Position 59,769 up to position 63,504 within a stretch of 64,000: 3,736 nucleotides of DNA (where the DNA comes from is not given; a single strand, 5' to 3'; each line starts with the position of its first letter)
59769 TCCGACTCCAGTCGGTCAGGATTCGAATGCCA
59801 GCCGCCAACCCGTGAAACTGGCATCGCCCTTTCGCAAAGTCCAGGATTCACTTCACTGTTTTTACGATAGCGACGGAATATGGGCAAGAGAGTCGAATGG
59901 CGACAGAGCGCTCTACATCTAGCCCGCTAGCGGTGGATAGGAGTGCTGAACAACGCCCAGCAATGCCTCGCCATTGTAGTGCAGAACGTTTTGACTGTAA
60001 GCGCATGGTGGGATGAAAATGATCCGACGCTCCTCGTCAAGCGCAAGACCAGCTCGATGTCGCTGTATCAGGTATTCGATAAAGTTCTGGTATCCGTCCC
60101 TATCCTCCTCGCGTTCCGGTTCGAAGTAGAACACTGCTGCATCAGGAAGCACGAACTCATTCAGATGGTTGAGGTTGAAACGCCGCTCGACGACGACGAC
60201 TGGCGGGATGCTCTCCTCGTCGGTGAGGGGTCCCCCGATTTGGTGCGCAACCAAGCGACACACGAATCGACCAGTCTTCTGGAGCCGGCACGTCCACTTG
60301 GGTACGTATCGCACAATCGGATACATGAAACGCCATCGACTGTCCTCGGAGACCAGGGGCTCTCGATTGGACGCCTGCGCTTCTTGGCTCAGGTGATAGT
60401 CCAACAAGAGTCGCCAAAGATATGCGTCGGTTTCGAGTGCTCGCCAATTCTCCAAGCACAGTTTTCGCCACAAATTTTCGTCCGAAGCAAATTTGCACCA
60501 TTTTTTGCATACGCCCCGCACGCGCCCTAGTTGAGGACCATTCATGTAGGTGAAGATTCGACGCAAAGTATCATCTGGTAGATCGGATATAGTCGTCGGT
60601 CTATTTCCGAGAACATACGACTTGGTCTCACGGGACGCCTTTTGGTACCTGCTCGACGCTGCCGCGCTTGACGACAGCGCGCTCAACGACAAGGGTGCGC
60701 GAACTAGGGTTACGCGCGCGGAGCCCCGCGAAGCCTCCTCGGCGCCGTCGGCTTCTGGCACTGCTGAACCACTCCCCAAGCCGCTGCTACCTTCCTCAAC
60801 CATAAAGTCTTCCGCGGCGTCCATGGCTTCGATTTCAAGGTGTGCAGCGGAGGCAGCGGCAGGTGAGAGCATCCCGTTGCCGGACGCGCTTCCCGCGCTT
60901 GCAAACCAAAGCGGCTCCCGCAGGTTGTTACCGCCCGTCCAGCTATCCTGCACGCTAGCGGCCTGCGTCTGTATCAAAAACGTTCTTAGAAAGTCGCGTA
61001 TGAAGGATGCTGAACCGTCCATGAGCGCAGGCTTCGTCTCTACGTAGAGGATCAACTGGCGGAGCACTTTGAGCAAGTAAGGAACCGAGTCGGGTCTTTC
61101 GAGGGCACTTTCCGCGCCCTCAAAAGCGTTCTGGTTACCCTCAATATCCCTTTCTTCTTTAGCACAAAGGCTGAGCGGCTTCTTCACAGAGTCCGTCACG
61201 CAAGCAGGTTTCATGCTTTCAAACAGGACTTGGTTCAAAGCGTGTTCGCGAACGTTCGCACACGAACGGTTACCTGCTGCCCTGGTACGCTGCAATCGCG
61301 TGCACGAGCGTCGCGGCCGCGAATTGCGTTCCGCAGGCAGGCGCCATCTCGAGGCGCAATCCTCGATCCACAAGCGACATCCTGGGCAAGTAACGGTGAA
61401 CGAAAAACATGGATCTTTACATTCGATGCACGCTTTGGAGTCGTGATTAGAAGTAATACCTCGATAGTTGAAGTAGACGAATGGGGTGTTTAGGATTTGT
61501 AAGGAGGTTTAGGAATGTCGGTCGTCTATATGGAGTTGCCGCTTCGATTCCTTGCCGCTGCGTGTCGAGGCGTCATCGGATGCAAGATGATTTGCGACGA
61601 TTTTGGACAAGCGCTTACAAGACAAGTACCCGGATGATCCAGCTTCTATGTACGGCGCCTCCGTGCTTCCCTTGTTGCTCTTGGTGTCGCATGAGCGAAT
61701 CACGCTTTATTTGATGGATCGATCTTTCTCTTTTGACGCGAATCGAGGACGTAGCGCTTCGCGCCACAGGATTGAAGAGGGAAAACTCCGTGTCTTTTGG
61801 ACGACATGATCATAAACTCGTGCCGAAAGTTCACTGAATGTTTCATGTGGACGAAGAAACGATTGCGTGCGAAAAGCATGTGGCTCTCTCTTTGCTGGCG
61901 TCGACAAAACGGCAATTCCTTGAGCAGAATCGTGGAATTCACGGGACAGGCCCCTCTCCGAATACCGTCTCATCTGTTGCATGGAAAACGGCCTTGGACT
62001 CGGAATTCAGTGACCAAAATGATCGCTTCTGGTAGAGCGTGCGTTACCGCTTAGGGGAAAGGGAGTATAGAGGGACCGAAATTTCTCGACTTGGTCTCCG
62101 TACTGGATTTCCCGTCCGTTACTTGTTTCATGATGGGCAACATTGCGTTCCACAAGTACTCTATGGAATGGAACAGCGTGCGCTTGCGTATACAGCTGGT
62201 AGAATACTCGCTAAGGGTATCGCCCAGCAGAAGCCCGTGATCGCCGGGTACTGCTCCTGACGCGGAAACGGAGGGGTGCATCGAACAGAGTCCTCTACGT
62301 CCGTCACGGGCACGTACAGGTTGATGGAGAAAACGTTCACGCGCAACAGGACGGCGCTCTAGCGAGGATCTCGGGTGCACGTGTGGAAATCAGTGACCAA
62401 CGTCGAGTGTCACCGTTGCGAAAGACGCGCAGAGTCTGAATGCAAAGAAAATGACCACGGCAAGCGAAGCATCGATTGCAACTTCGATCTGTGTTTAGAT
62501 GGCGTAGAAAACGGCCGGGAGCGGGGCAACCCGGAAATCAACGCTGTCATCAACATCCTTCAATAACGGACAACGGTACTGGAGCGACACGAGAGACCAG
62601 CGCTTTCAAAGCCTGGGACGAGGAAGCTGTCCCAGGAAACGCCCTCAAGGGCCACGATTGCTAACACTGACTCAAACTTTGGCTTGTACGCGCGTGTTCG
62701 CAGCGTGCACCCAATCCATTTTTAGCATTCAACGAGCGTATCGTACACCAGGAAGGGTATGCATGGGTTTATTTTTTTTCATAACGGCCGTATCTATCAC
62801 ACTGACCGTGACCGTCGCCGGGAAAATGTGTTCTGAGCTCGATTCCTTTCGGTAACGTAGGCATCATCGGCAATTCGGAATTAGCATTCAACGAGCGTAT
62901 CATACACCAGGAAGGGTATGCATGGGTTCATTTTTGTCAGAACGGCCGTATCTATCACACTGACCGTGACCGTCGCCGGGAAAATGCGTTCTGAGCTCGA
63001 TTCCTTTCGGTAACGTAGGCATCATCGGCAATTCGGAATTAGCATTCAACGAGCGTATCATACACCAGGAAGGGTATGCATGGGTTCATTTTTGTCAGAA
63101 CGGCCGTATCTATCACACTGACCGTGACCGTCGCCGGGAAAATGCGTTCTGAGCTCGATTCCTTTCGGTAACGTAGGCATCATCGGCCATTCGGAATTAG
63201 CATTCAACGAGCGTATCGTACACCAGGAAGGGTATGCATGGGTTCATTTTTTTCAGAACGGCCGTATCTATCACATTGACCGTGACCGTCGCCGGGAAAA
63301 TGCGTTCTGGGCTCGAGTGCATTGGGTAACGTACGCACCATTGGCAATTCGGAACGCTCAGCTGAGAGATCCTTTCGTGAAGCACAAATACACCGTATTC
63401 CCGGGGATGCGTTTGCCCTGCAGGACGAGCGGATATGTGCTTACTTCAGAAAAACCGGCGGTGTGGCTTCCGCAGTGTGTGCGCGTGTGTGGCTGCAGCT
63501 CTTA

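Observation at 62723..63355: Four tandem copies of a 158-bp unit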

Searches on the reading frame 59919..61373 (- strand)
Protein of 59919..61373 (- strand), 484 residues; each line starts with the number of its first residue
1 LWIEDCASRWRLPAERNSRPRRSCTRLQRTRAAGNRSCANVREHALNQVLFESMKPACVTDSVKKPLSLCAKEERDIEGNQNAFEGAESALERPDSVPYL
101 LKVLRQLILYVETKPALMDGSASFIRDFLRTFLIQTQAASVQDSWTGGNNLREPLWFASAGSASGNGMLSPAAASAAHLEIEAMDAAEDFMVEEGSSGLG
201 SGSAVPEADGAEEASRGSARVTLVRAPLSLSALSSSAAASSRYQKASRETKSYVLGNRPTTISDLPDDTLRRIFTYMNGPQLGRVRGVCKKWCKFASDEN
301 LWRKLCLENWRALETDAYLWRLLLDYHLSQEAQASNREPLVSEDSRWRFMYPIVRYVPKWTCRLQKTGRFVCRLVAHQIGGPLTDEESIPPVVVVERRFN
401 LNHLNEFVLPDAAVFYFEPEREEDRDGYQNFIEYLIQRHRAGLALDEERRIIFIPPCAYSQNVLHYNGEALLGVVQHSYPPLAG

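Call 7: search_protein_families(library=pfam, proteins=[window:59919-61373:-], max_evalue=0.01)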
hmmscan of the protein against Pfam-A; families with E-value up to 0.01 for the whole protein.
window:59919-61373:- (484 aa): 3 families
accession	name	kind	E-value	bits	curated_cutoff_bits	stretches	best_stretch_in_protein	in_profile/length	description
PF12937.12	F-box-like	-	2e-13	50.3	24.3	1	262-307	1-46/47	F-box-like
PF00646.38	F-box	-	5.3e-10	39.2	20.5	1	262-304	1-43/43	F-box domain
PF07744.19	SPOC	-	9.2e-10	39.1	25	1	359-465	10-133/153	SPOC domain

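Call 30: find_encoding_contigs(protein=window:59919-61214:-, flank=10000, max_places=10)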
Protein window:59919-61214:- (431 aa): 23 contigs read that carry it; 10 places shown.
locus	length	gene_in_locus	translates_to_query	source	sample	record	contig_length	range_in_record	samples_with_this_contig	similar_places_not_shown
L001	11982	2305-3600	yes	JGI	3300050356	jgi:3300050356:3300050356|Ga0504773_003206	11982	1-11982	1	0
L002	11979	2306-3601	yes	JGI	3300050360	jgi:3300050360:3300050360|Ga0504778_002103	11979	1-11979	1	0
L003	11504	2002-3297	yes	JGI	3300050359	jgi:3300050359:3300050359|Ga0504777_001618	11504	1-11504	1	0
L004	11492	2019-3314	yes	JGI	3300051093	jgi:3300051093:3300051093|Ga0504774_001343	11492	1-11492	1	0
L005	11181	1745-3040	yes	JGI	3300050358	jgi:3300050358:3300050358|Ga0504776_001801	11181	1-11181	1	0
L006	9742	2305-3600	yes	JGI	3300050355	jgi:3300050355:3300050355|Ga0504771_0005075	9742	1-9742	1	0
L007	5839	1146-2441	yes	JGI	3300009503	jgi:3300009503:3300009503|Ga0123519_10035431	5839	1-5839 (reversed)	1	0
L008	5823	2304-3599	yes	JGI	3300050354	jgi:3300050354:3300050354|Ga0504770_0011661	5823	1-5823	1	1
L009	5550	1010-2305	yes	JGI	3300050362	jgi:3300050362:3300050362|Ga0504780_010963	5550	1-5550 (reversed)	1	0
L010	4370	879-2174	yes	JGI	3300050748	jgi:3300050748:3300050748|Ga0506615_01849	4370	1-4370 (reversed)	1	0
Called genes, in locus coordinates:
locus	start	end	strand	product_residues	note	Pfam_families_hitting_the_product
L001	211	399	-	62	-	-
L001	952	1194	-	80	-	-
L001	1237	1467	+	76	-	-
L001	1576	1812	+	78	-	-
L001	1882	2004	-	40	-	-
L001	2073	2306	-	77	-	-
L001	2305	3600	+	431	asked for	PF00646:F-box, PF12937:F-box-like, PF07744:SPOC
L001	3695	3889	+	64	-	-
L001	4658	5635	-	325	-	PF02984:Cyclin_C (weak)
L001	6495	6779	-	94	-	-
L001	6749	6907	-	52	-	-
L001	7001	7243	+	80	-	-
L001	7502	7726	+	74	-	-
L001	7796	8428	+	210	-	-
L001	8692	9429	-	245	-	PF09754:PAC2 (weak)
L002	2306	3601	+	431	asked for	PF00646:F-box, PF12937:F-box-like, PF07744:SPOC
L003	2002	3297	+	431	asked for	PF00646:F-box, PF12937:F-box-like, PF07744:SPOC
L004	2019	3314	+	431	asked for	PF00646:F-box, PF12937:F-box-like, PF07744:SPOC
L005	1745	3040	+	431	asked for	PF00646:F-box, PF12937:F-box-like, PF07744:SPOC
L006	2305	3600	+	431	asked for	PF00646:F-box, PF12937:F-box-like, PF07744:SPOC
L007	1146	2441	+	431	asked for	PF00646:F-box, PF12937:F-box-like, PF07744:SPOC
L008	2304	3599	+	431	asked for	PF00646:F-box, PF12937:F-box-like, PF07744:SPOC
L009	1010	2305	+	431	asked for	PF00646:F-box, PF12937:F-box-like, PF07744:SPOC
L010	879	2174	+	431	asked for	PF00646:F-box, PF12937:F-box-like, PF07744:SPOC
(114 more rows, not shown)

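Call 42: find_homologous_proteins(query=window:59919-61214:-, max_evalue=1e-10)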
Query window:59919-61214:- (431 aa): 51 proteins with E <= 1e-10 among 8000 candidates.
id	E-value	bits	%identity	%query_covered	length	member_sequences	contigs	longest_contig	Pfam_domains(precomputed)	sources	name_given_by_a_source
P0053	5.2e-291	983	100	100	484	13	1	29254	PF00646.39,PF07744.20,PF12937.13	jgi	-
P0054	2.0e-196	671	75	91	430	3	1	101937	PF00646.39,PF07744.20,PF12937.13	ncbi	-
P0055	1.3e-192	659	69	96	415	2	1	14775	PF00646.39,PF07744.20,PF12937.13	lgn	-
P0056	2.8e-134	467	53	93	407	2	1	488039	PF00646.39,PF07744.20,PF12937.13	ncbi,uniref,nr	ncbi:hypothetical protein CDCA_CDCA08G2315 [Cyanidium caldarium]|uniref:F-box domain-containing prot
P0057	1.1e-117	412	53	90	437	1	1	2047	PF00646.39,PF07744.20,PF12937.13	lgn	-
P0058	2.7e-85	305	49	53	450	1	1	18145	PF00646.39,PF07744.20,PF12937.13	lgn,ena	-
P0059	7.1e-85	304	48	62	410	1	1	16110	PF00646.39,PF07744.20,PF12937.13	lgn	-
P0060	7.4e-85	304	50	56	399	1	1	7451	PF00646.39,PF07744.20,PF12937.13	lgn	-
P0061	3.1e-84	302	48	62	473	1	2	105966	PF00646.39,PF07744.20,PF12937.13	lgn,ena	-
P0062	5.0e-84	301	48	56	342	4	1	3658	PF00646.39,PF07744.20,PF12937.13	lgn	-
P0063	5.4e-84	301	46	62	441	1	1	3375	PF00646.39,PF07744.20,PF12937.13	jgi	-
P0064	2.0e-83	299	48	62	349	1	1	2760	PF00646.39,PF07744.20,PF12937.13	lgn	-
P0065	4.6e-83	298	52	51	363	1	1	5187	PF07744.20,PF12937.13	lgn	-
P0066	9.9e-83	297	48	62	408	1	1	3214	PF00646.39,PF07744.20,PF12937.13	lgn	-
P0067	1.7e-82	296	53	51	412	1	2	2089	PF00646.39,PF07744.20,PF12937.13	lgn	-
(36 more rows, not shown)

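Call 43: find_encoding_contigs(protein=P0054, flank=10000, max_places=4)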
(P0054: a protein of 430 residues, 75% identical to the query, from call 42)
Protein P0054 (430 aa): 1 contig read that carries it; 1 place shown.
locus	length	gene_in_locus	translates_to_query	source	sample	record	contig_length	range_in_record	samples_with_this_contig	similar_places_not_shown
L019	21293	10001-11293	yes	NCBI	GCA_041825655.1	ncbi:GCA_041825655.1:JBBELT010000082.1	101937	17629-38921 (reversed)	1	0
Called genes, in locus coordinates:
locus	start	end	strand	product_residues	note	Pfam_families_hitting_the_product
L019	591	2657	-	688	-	PF00400:WD40 (faint), PF12894:ANAPC4_WD40 (faint), PF23381:Beta-prop_IFT122_1st (faint), PF23414:Beta-prop_EML_2 (faint), PF24814:WD40_Prp19 (faint), PF24105:Beta-prop_CAF1B_HIR1, PF24807:WD40_CDC20-Fz, PF25174:Beta-prop_THOC3, +3 more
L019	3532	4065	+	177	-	PF01956:EMC3_TMCO1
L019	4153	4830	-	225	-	PF04248:NTP_transf_9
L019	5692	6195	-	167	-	-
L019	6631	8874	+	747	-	PF03460:NIR_SIR_ferr, PF01077:NIR_SIR, PF03460:NIR_SIR_ferr (weak), PF01077:NIR_SIR (weak)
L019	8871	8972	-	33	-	-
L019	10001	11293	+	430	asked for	PF00646:F-box, PF12937:F-box-like, PF07744:SPOC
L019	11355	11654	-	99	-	-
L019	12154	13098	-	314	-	-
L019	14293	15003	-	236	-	PF09754:PAC2 (weak)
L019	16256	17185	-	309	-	PF04278:Tic22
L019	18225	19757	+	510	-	PF11891:RETICULATA-like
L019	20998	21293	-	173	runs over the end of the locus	-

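Call 44: find_encoding_contigs(protein=P0055, flank=10000, max_places=4)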
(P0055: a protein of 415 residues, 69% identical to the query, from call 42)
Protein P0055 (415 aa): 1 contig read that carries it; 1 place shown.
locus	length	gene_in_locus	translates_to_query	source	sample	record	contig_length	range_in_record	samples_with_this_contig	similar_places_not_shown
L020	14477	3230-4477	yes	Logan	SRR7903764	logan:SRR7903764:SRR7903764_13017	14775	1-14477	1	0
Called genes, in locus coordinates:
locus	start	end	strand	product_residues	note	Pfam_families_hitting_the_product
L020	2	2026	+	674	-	?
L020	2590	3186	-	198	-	-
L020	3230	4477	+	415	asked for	PF00646:F-box, PF12937:F-box-like, PF07744:SPOC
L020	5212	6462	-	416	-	PF02984:Cyclin_C (weak)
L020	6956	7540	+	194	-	-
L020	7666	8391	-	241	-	PF09754:PAC2 (weak)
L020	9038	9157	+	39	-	-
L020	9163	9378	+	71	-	-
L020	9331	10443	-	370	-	PF04278:Tic22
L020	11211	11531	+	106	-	-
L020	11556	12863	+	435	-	PF11891:RETICULATA-like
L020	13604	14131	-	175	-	-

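Call 70: list_cluster_members(proteins=[P0054, P0055, P0053])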
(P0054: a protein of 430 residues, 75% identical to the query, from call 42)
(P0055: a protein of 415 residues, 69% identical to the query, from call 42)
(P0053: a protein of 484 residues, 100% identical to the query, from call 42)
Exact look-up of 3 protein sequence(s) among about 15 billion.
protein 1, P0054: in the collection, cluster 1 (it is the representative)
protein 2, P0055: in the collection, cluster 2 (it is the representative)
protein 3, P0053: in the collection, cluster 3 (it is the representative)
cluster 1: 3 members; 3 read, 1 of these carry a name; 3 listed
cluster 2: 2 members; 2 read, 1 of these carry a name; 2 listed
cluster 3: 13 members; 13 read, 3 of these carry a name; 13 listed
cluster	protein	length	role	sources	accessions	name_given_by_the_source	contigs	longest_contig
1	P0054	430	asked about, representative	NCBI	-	-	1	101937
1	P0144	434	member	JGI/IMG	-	hypothetical protein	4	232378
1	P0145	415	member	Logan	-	-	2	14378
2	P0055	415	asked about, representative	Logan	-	-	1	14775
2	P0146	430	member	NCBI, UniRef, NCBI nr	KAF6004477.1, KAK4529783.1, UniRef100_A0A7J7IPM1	hypothetical protein CCYA_CCYA02G0640 [Cyanidiococcus yangmingshanensis] | F-box domain-containing protein n=1 Tax=Cyanidiococcus yangmingshanensis TaxID=2690220 ... | hypothetical protein F1559_002928 [Cyanidiococcus yangmingshanensis]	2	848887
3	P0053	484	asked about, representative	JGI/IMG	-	-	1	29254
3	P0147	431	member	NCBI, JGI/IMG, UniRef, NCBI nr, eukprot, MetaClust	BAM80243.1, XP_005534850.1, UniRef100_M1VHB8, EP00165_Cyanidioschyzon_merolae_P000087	hypothetical protein, conserved [Cyanidioschyzon merolae strain 10D] | hypothetical protein | F-box domain-containing protein n=1 Tax=Cyanidioschyzon merolae (strain NIES-3377 / 10D) ...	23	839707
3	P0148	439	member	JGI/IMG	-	hypothetical protein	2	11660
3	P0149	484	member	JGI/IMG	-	hypothetical protein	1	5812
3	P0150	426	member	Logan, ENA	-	-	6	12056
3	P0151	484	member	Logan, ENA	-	-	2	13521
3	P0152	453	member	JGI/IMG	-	-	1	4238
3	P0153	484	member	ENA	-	-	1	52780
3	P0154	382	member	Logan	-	-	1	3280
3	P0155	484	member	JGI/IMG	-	-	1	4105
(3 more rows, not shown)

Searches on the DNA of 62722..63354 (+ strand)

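Call 8: search_dna_similar(query=window:62722-63354:+, collection=phages, mode=distant)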
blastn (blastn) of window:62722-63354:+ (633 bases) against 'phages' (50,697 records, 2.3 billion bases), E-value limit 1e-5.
No match.

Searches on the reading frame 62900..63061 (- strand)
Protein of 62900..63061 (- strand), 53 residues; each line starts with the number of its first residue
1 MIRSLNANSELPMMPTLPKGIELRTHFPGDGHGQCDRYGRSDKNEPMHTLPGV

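Call 72: search_protein_families(library=pfam, proteins=[window:62900-63061:-], max_evalue=1)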
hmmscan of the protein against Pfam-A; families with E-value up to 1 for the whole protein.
window:62900-63061:- (53 aa): 1 family
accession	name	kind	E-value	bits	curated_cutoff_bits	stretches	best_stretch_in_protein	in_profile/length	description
PF11406.13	Tachystatin_A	-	0.0012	19.3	25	1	14-38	18-44/44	Antimicrobial peptide tachystatin A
